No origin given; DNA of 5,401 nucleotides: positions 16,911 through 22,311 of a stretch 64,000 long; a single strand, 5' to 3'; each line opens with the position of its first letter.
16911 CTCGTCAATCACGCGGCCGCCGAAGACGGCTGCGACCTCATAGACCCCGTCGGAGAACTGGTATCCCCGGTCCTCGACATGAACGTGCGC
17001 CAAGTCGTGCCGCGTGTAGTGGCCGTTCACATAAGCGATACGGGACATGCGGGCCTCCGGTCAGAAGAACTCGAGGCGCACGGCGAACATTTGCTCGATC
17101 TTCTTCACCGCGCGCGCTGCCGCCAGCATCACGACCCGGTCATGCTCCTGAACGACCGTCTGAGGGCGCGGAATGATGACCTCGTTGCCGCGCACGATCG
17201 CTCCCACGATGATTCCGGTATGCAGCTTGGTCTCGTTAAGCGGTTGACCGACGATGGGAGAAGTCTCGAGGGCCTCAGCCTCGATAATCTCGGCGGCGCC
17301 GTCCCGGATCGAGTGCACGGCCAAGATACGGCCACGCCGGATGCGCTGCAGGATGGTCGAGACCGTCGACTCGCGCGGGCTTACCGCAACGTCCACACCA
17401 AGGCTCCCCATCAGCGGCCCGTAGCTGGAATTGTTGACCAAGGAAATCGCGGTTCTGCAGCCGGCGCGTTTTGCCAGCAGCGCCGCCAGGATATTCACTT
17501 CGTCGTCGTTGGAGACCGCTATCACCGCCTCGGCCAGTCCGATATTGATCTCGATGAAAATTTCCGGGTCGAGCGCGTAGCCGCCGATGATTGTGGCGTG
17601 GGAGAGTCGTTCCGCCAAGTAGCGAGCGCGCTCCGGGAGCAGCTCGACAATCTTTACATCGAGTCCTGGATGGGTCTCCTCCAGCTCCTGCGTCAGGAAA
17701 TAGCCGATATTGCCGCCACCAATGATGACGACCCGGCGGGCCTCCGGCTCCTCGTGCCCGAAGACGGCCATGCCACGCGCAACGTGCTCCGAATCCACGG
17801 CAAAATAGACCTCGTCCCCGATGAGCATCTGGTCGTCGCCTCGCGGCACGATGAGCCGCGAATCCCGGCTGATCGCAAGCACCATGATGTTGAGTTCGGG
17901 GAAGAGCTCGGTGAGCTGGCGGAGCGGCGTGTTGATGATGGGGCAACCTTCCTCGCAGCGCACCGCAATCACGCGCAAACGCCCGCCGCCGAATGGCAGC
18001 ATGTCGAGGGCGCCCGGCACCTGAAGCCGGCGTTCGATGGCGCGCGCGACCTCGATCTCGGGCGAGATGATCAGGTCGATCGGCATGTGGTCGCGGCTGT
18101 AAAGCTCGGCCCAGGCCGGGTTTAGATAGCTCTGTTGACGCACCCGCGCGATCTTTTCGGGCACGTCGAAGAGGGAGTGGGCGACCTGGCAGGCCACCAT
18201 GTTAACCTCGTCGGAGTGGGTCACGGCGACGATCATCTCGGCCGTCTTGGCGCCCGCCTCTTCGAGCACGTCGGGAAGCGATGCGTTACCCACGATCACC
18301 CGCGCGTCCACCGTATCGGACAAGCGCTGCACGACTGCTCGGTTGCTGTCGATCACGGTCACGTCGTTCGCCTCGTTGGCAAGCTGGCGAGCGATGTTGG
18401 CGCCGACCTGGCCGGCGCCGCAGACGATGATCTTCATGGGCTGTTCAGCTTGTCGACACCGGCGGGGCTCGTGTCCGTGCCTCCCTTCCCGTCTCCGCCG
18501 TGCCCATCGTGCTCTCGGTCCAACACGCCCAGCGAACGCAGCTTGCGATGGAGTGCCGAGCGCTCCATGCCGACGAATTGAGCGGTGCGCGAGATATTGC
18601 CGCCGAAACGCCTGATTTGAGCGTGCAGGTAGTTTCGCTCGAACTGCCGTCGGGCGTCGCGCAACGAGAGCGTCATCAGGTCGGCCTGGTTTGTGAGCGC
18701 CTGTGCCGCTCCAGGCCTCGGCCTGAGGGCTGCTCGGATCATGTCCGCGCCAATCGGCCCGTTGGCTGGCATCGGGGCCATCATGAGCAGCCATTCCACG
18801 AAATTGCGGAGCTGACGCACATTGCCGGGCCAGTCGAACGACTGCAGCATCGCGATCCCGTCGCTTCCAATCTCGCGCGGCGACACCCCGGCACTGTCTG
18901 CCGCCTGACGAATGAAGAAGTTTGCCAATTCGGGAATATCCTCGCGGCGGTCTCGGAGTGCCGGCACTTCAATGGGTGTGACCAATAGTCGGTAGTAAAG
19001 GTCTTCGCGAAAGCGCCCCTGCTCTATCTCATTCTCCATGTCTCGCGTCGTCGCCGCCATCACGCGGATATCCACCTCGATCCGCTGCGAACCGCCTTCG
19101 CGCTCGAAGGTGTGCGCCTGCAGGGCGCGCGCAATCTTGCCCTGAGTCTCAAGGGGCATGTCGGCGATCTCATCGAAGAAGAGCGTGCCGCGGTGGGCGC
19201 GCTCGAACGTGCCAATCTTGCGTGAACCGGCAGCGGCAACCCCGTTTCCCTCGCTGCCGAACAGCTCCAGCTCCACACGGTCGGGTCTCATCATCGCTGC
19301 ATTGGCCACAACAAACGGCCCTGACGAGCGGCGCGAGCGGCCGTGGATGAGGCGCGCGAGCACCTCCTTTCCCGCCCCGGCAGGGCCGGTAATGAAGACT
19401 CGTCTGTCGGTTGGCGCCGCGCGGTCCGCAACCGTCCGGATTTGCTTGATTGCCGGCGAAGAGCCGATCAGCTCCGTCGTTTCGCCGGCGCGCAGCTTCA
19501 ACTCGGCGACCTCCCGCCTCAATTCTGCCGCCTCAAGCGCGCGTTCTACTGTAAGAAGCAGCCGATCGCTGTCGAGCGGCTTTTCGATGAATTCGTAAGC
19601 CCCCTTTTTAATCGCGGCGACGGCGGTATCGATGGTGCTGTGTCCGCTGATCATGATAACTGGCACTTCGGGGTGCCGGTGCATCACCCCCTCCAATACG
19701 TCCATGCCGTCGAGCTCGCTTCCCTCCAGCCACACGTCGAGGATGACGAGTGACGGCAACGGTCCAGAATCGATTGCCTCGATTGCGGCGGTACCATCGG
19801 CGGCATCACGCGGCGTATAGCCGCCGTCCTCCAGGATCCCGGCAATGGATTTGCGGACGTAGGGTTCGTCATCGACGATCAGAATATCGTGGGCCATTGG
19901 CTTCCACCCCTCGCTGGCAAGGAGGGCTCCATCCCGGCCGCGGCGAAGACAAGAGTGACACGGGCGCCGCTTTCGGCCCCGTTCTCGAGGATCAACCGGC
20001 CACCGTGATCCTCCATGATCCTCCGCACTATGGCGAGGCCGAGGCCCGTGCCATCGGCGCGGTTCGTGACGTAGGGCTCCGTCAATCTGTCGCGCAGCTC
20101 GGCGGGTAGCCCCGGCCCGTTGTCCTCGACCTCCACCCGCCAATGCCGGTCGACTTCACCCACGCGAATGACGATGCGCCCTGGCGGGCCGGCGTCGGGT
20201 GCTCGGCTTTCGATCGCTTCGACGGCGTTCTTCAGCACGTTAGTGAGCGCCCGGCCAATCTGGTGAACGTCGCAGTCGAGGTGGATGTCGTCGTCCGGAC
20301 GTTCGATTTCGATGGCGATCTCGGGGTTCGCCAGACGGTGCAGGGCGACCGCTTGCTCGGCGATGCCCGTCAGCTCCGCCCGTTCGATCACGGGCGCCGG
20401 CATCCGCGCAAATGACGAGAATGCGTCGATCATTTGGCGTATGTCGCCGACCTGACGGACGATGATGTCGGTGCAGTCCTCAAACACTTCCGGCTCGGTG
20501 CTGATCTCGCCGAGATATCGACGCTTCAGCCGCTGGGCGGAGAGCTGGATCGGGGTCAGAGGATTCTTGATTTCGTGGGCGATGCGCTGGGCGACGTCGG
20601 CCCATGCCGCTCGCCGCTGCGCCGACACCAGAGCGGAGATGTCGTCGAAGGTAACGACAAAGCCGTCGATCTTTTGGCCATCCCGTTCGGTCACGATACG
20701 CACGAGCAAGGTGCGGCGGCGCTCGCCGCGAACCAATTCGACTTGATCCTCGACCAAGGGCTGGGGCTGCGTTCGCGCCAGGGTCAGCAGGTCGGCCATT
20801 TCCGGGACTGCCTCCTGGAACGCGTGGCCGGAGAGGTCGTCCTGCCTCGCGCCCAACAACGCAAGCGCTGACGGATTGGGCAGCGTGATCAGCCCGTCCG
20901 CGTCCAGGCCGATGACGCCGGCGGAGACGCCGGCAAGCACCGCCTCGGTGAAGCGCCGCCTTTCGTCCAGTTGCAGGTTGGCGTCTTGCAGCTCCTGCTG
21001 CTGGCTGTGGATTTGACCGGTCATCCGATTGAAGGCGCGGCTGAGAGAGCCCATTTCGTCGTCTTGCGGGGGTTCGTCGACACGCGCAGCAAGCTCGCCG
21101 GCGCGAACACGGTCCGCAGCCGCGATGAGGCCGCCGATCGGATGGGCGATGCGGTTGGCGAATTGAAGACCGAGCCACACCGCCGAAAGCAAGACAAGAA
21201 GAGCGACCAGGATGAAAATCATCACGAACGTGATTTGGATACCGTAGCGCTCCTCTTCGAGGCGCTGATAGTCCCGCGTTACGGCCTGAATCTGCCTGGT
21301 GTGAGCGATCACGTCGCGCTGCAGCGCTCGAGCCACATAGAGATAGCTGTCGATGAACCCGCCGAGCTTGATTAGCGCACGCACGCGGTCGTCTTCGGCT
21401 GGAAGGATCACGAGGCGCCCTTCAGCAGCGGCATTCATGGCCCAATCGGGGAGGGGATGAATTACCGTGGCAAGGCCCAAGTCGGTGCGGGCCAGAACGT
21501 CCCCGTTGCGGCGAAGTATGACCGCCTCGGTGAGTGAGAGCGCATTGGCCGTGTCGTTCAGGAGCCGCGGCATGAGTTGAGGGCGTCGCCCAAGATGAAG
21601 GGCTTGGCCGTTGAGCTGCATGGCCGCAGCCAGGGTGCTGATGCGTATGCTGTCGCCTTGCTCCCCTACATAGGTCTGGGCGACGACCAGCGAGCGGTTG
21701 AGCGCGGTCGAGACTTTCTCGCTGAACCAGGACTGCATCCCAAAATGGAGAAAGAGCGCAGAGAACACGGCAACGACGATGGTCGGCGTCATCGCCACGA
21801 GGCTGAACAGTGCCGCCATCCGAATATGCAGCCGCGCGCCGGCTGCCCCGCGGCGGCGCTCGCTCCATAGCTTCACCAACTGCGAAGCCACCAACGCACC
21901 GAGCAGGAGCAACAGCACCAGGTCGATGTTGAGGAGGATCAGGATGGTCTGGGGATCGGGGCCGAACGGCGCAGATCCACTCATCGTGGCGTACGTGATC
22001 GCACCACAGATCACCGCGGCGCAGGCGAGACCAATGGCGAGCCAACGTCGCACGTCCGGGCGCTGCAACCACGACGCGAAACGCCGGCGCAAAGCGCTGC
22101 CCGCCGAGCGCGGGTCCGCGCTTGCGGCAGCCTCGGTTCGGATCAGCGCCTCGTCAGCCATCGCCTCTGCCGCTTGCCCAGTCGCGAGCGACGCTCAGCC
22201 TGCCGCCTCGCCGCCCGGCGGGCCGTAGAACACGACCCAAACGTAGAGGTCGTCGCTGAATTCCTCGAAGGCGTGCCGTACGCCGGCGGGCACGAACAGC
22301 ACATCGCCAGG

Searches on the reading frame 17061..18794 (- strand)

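Call 46: search_protein_families(library=pfam, proteins=[window:17061-18794:-], max_evalue=0.0001)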
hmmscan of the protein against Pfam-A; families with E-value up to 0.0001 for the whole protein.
window:17061-18794:- (577 aa): 14 families
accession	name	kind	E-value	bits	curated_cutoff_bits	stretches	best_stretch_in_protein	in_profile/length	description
PF02254.24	TrkA_N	-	2.4e-50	170.1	23.8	2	122-245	1-116/116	TrkA-N domain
PF02080.26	TrkA_C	-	2e-24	85.7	27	2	504-570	2-70/71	TrkA-C domain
PF07992.20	Pyr_redox_2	-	5.9e-09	36.2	26.1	0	111-164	134-187/291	Pyridine nucleotide-disulphide oxidoreductase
PF13241.12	NAD_binding_7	-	1.2e-08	35.9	22.1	0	120-206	8-83/104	Putative NAD(P)-binding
PF01488.26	Shikimate_DH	-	1.2e-06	29.1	24.3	0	120-196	13-87/138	Shikimate / quinate 5-dehydrogenase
PF00070.33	Pyr_redox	-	2.3e-06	28.5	22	0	121-158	1-37/82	Pyridine nucleotide-disulphide oxidoreductase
PF02737.24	3HCDH_N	-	3.7e-06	27.4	22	0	121-195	1-74/180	3-hydroxyacyl-CoA dehydrogenase, NAD binding domain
PF01266.30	DAO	-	6.7e-06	26.3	27.9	0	121-152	1-32/353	FAD dependent oxidoreductase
PF03807.23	F420_oxidored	-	1.1e-05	26.4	21.6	0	122-170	2-52/94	NADP oxidoreductase coenzyme F420-dependent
PF01210.29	NAD_Gly3P_dh_N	-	1.9e-05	25.2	23.1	0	121-207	1-92/158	NAD-dependent glycerol-3-phosphate dehydrogenase N-terminus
PF03446.21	NAD_binding_2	-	3.8e-05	24.2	21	0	121-205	1-80/161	NAD binding domain of 6-phosphogluconate dehydrogenase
PF03435.24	Sacchrp_dh_NADP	-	3.9e-05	24.4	25.1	0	122-162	1-43/129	Saccharopine dehydrogenase NADP binding domain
PF01262.27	AlaDh_PNT_C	-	6.4e-05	22.9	23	0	118-190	27-99/214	Alanine dehydrogenase/PNT, C-terminal domain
PF13478.12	XdhC_C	-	9.2e-05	23.4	29.7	0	122-205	1-64/125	XdhC Rossmann domain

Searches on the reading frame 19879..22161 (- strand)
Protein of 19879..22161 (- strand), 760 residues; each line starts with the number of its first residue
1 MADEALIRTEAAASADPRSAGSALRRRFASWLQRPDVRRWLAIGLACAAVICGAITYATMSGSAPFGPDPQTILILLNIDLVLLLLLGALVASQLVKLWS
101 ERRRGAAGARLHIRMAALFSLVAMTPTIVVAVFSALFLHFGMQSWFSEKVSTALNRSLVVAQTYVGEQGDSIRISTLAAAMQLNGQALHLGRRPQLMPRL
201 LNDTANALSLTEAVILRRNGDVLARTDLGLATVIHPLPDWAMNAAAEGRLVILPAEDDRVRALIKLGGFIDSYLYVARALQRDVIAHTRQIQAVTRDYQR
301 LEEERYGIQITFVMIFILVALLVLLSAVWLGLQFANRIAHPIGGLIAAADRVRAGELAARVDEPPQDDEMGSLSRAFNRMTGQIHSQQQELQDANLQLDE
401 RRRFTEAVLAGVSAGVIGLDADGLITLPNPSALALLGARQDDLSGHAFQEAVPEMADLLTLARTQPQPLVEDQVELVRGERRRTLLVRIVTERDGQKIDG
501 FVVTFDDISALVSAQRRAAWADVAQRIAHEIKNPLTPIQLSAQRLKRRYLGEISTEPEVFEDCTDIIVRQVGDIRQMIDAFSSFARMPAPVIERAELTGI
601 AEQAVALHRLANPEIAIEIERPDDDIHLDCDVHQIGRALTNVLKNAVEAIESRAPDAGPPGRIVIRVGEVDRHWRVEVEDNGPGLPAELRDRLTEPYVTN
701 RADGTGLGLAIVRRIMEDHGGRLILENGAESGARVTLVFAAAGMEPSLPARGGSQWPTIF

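Call 46: search_protein_families(library=pfam, proteins=[window:19879-22161:-], max_evalue=0.0001)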
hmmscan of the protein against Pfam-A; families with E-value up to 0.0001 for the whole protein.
window:19879-22161:- (760 aa): 7 families
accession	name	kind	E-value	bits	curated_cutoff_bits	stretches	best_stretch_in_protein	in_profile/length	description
PF19312.4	NtrY_N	-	1.3e-33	117.1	23.2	1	40-322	3-291/291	NtrY N-terminal region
PF02518.31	HATPase_c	-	1.4e-21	77.4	26.4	1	631-739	2-107/111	Histidine kinase-, DNA gyrase B-, and HSP90-like ATPase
PF00672.30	HAMP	-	5.2e-12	46.3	25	1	334-385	2-52/53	HAMP domain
PF00512.31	HisKA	-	2.6e-10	40.6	26.9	1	522-588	4-64/66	His Kinase A (phospho-acceptor) domain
PF00989.32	PAS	-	6.4e-09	36.3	22.6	1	406-508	4-113/113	PAS fold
PF08448.16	PAS_4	-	1.2e-05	25.9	23.1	1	412-511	4-108/110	PAS fold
PF13581.12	HATPase_c_2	-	2.7e-05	24.6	27.4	0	638-719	35-112/127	Histidine kinase-like ATPase domain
